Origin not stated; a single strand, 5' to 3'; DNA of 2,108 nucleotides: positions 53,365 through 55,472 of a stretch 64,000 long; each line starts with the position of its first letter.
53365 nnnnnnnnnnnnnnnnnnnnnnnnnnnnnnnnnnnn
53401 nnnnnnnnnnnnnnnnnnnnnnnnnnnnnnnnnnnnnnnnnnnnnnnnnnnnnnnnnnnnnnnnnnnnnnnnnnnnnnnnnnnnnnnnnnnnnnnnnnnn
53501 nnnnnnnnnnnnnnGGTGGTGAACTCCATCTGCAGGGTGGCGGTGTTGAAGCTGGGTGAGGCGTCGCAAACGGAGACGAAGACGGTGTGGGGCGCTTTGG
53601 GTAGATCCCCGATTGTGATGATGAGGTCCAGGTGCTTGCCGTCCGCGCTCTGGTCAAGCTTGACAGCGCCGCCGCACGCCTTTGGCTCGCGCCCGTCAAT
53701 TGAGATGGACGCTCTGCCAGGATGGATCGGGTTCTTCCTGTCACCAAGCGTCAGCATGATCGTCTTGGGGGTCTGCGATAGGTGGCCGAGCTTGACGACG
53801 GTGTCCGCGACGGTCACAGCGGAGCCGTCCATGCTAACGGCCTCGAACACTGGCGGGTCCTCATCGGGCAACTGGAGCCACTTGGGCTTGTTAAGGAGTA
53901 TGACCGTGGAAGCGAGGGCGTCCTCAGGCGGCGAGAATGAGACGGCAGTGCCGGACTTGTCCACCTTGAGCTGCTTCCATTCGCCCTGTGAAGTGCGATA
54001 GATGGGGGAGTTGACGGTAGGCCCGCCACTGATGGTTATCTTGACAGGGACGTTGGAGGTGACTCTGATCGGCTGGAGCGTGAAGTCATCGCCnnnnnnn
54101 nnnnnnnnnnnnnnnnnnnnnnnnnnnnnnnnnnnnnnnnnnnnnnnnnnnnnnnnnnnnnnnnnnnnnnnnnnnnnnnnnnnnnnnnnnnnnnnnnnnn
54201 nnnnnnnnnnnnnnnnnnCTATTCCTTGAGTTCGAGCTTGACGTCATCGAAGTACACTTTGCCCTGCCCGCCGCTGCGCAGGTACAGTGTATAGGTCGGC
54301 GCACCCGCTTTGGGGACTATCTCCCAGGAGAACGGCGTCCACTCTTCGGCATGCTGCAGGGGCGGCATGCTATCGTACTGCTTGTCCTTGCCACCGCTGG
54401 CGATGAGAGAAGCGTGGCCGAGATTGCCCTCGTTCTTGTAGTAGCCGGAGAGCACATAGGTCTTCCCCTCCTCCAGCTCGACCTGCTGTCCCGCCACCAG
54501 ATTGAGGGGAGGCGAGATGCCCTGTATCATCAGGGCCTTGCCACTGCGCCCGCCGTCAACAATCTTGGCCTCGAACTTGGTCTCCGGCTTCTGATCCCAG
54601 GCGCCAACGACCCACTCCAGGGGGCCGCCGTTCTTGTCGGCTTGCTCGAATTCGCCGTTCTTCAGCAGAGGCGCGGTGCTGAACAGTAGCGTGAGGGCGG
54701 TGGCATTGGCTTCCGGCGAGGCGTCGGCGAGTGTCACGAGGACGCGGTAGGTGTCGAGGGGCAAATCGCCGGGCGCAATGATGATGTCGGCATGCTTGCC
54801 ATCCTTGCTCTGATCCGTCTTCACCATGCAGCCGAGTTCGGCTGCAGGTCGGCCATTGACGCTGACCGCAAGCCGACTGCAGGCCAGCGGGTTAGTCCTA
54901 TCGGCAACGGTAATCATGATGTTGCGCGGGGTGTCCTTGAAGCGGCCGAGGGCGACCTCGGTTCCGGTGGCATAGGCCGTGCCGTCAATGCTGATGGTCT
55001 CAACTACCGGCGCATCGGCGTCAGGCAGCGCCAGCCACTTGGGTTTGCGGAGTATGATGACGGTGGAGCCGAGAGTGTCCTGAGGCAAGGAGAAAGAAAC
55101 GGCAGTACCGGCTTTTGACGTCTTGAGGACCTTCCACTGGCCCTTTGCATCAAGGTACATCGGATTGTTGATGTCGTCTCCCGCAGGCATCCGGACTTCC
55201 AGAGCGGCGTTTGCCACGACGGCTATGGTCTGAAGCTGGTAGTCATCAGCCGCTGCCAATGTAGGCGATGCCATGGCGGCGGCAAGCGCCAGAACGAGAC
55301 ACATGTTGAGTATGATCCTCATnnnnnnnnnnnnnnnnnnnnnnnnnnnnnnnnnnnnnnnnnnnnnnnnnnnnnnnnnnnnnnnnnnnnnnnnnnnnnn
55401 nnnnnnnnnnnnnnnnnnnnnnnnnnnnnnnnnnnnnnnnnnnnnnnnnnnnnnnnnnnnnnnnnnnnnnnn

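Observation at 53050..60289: Array of four paralogous secreted Ig-like+CBM proteins with no catalytic domain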

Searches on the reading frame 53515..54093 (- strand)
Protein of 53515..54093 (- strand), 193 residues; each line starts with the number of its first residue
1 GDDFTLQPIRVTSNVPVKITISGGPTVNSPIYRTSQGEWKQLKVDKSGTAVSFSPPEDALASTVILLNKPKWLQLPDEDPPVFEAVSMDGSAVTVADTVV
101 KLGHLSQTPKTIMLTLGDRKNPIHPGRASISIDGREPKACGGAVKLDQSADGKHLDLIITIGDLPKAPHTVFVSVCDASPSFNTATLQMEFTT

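Call 30: search_protein_families(library=pfam, proteins=[window:53515-54093:-], max_evalue=10)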
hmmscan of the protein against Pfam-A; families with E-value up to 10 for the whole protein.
window:53515-54093:- (193 aa): 0 families

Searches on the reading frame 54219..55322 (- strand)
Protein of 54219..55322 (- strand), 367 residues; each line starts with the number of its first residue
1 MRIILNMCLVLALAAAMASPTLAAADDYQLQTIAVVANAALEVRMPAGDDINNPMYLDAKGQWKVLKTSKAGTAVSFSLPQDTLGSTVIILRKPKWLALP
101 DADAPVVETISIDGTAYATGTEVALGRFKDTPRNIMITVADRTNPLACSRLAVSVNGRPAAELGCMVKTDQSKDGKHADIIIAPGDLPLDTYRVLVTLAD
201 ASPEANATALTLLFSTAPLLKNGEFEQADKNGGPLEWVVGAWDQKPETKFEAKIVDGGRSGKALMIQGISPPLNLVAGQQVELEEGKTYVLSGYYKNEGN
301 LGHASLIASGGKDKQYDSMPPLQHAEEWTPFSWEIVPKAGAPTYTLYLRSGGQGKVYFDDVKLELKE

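Call 3: search_protein_families(library=pfam, proteins=[window:54219-55322:-], max_evalue=1)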
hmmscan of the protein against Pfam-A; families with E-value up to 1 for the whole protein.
window:54219-55322:- (367 aa): 2 families
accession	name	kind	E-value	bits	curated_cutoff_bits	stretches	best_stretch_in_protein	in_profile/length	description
PF02018.23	CBM_4_9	-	0.022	15.6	25.9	1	218-349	2-130/136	Carbohydrate binding domain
PF22637.2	CBM_4_9_1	-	0.26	12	27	1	221-363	2-148/148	BppA domain 1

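Call 4: search_protein_families(library=ncbifam, proteins=[window:54219-55322:-], max_evalue=1)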
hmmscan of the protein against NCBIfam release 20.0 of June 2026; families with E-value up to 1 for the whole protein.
window:54219-55322:- (367 aa): 0 families

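Call 7: find_homologous_proteins(query=window:54219-55322:-, max_evalue=0.001)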
Query window:54219-55322:- (367 aa): 29 proteins with E <= 0.001 among 8000 candidates.
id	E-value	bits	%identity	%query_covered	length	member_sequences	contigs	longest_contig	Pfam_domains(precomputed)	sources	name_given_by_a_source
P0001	3.5e-241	817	100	100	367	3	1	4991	-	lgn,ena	-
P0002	4.8e-130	452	57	100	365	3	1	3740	-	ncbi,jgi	-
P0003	2.9e-116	407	53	94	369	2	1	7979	-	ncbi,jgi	-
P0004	2.2e-111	390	51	98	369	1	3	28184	PF02018.24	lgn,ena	-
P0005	4.1e-111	390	51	99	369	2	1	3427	PF02018.24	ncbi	-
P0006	1.6e-110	388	52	91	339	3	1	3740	-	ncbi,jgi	-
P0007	1.0e-108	382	51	94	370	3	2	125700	PF02018.24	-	-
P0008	5.9e-107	376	51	99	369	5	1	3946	PF02018.24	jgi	jgi:hypothetical protein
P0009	1.4e-106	375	48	98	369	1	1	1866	PF02018.24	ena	-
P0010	1.4e-103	365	49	91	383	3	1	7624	-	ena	-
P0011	3.3e-98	347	47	93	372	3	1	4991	-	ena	-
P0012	3.0e-97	344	46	93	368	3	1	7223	-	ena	-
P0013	1.5e-96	342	46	93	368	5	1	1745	-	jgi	jgi:hypothetical protein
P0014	4.3e-96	340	46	100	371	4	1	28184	-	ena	-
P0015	7.3e-96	339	48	93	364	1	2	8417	-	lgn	-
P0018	3.7e-94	334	44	100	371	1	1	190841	-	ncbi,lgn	-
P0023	2.3e-85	305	43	95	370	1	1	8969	PF02018.24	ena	-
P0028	1.7e-76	276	56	63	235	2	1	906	PF02018.24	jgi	-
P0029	1.9e-73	266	40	93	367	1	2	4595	PF02018.24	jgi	-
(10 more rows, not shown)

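Call 10: find_encoding_contigs(protein=P0018, flank=10000, max_places=3)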
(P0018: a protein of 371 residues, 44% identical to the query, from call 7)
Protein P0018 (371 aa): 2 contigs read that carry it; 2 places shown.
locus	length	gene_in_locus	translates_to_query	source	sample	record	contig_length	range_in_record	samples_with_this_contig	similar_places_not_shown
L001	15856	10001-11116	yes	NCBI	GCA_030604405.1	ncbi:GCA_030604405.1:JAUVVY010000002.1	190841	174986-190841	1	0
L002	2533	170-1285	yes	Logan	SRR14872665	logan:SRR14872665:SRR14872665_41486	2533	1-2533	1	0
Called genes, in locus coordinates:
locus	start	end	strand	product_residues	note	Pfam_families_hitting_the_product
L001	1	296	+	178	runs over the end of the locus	PF01782:RimM, PF05239:PRC (weak), PF24986:PRC_RimM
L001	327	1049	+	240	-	PF01746:tRNA_m1G_MT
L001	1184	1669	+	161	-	PF01245:Ribosomal_L19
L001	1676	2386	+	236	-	PF10502:Peptidase_S26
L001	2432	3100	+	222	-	PF01351:RNase_HII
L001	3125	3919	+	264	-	PF07963:N_methyl, PF07596:SBP_bac_10 (weak)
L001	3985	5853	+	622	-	-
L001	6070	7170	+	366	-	PF02018:CBM_4_9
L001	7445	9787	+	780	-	PF01564:Spermine_synth (weak)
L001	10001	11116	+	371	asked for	-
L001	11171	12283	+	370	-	-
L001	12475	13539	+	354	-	PF05343:Peptidase_M42, PF01546:Peptidase_M20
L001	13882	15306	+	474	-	PF01522:Polysacc_deac_1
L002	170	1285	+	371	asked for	-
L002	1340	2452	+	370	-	-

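Call 21: predict_structure(alignment_id=A2)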
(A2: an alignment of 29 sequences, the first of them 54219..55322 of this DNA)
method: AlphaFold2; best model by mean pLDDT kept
length: 367 residues; sequences in the alignment: 29
mean_pLDDT: 89.2   pTM: 0.74
mean pLDDT of the five models: 89.2, 88.4, 87.9, 86.9, 86.7
residues with pLDDT >= 90: 227; 70-90: 117; 50-70: 18; < 50: 5
segments of 3 or more residues with pLDDT < 50: 20-24
pLDDT, mean of each block of 10 residues (from residue 1): 75 67 62 83 76 88 89 83 82 89 94 94 90 96 94 96 93 94 93 97 93 93 94 95 91 93 96 91 90 95 90 83 96 91 91 95 90
secondary structure, 60 per line:
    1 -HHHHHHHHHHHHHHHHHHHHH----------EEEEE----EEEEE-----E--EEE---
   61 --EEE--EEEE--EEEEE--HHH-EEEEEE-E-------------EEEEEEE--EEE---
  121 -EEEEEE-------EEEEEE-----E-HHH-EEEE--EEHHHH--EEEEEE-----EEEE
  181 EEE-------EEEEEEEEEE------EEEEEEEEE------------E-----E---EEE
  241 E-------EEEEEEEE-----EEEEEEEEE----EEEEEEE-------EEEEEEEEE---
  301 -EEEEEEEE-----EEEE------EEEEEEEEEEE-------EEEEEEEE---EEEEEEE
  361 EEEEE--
elements in order: H2-22 E33-37 E42-46 E55-57 E63-65 E68-71 E74-78 E85-90 E106-112 E115-117 E122-127 E135-140 E152-155 H160-163 E166-171 E177-183 E191-200 E207-215 E238-241 E249-256 E262-270 E275-281 E289-297 E302-309 E315-318 E325-335 E343-350 E354-365

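Call 26: fold_search(model_id=the predicted structure, library=pdb)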
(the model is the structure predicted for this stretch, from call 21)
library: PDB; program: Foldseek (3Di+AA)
matches with E <= 10: 1759; with E <= 0.001: 239
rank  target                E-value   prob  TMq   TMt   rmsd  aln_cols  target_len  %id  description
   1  4d0q                  1.4e-08  1.00  0.34  0.72   3.7       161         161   22  Hyaluronan Binding Module of the Streptococcal Pneumoniae Hyaluronate Lyase (released 2014-08-06)
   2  8a1a_A                7.9e-08  1.00  0.27  0.08  19.6       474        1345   11  Structure of a leucinostatin derivative determined by host lattice display : L1F11V1 construct (released 2022-12-07)
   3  2y6j                  9.2e-08  1.00  0.33  0.67   4.2       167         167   18  X-2 engineered mutated CBM4-2 Carbohydrate Binding Module from a Thermostable Rhodothermus marinus Xylanase (released 2012-03-07)
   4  6qev_B                9.2e-08  1.00  0.27  0.08  19.4       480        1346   10  EngBF DARPin Fusion 4b B6 (released 2019-11-06)
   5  8hhv_A                1.0e-07  1.00  0.30  0.24  14.0       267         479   13  endo-alpha-D-arabinanase EndoMA1 from Microbacterium arabinogalactanolyticum (released 2023-08-16)
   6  9jsg                  1.2e-07  1.00  0.26  0.19  30.0       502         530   10  Clostridium perfringens iota toxin pore Ib in pore state (released 2025-05-14)
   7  2y64_A                1.4e-07  1.00  0.33  0.67   4.2       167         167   19  Xylopentaose binding mutated (X-2 L110F) CBM4-2 Carbohydrate Binding Module from a Thermostable Rhodothermus marinus X (released 2012-03-07)
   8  6sh9_B                1.5e-07  1.00  0.26  0.08  19.4       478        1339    8  EngBF DARPin Fusion 4b D12 (released 2019-11-06)
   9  2zey_A                1.7e-07  1.00  0.30  0.66   4.7       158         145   22  Family 16 carbohydrate binding module (released 2008-03-04)
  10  6bqm                  1.7e-07  1.00  0.26  0.22  21.2       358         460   11  Secreted serine protease VesC from Vibrio cholerae (released 2018-11-28)
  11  4w8j                  1.8e-07  1.00  0.29  0.11   4.0       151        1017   19  Structure of the full-length insecticidal protein Cry1Ac reveals intriguing details of toxin packaging into in vivo form (released 2014-09-17)
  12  2zxq                  1.8e-07  1.00  0.27  0.09  19.5       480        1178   10  Crystal structure of endo-alpha-N-acetylgalactosaminidase from Bifidobacterium longum (EngBF) (released 2009-06-16)
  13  2zey_B                1.9e-07  1.00  0.32  0.77   3.0       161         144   19  Family 16 carbohydrate binding module (released 2008-03-04)
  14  4bj0_A                1.9e-07  1.00  0.34  0.68   3.8       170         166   18  Xyloglucan binding module (CBM4-2 X2-L110F) in complex with branched xyloses (released 2014-04-23)
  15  3oeb_A                1.9e-07  1.00  0.30  0.70   4.4       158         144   20  Crystal structure of the Q121E mutant of C.polysaccharolyticus CBM16-1 bound to mannopentaose (released 2010-08-25)
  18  1gui_A                2.3e-07  1.00  0.32  0.68   4.8       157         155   20  CBM4 structure and function (released 2002-09-26)
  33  2xom_A                5.1e-07  1.00  0.30  0.66   4.0       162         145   20  Atomic resolution structure of TmCBM61 in complex with beta-1,4- galactotriose (released 2010-09-08)
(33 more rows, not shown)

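Call 35: search_protein_families(library=pfam, proteins=[L001:3125-3919:+], max_evalue=0.01)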
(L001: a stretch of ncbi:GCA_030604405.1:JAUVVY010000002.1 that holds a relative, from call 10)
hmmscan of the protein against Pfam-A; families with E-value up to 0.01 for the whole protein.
L001:3125-3919:+ (264 aa): 2 families
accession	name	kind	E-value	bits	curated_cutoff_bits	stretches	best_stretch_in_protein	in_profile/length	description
PF07596.16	SBP_bac_10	-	2.5e-08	34.7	23.3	1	86-130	2-45/268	Protein of unknown function (DUF1559)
PF07963.17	N_methyl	-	6.8e-08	32.2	21.2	1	57-81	3-27/27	Prokaryotic N-terminal methylation motif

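Call 42: search_protein_families(library=pfam, alignment_id=A5, max_evalue=0.001)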
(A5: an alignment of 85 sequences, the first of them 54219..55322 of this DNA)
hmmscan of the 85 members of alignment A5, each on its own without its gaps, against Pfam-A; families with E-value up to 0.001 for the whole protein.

A. member 1, window:54219-55322:- (367 aa): 0 families

B. families by the number of members that match (of 85 scanned): 6 families
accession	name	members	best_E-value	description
PF22633.2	F5_F8_type_C_2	42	4.7e-11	NedA-like, galactose-binding domain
PF00754.31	F5_F8_type_C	40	2.4e-11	F5/8 type C domain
PF02018.23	CBM_4_9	5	2.9e-07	Carbohydrate binding domain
PF08305.17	NPCBM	3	2.2e-27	NPCBM/NEW2 domain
PF07940.18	Hepar_II_III_C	3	1.8e-13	Heparinase II/III-like, C-terminal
PF24135.1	DUF7402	1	0.00074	Domain of unknown function (DUF7402)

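Call 57: search_protein_families(library=phrogs, proteins=[window:54219-55322:-], max_evalue=0.01)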
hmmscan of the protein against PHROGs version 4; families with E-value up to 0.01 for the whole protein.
window:54219-55322:- (367 aa): 0 families

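Call 85: search_protein_families(library=pfam, alignment_id=A2, max_evalue=0.01)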
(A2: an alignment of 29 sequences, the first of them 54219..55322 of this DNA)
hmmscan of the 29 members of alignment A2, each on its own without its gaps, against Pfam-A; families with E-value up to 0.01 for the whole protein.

A. member 1, window:54219-55322:- (367 aa): 0 families

B. families by the number of members that match (of 29 scanned): 2 families
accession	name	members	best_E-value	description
PF02018.23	CBM_4_9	22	3.9e-11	Carbohydrate binding domain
PF22637.2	CBM_4_9_1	7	0.00017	BppA domain 1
